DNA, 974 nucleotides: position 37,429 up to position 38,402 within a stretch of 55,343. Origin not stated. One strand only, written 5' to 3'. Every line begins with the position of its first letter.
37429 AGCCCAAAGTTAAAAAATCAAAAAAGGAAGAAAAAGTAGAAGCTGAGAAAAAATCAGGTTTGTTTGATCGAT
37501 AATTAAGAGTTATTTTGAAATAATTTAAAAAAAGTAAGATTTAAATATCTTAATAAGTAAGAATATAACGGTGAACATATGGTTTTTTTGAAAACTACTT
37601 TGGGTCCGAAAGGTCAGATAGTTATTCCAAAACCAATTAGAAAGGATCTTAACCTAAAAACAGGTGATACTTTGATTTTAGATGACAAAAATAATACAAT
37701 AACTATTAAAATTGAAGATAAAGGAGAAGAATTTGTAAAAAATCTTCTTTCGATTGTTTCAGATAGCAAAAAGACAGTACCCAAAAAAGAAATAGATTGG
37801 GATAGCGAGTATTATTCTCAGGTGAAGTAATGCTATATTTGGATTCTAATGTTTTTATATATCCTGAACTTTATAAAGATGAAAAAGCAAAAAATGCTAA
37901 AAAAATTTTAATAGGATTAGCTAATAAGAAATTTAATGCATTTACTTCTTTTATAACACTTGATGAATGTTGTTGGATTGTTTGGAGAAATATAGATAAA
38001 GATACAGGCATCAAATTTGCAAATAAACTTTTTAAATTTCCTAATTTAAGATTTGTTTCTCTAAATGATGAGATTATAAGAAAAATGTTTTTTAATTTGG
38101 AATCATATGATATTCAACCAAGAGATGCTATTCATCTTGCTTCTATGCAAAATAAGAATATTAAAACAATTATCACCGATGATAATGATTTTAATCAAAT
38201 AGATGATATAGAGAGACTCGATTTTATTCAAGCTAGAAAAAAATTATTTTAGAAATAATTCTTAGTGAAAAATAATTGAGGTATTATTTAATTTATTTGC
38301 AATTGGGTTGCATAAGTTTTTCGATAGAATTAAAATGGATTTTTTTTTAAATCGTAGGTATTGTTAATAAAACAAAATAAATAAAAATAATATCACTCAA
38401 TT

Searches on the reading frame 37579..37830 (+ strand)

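Call 28: search_protein_families(library=pfam, proteins=[window:37579-37830:+], max_evalue=0.0001)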
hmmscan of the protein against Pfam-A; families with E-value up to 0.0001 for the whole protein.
window:37579-37830:+ (83 aa): 1 family
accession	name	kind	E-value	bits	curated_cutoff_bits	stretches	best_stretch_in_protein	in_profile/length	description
PF04014.23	MazE_antitoxin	-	3.2e-10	40.2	24.7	1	6-44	2-41/48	Antidote-toxin recognition MazE, bacterial antitoxin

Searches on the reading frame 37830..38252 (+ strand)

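Call 28: search_protein_families(library=pfam, proteins=[window:37830-38252:+], max_evalue=0.0001)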
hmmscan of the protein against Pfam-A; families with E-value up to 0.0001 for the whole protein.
window:37830-38252:+ (140 aa): 1 family
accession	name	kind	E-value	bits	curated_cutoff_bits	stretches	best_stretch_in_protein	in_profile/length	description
PF01850.27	PIN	-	3.6e-16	60.3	23.6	1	3-125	2-118/120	PIN domain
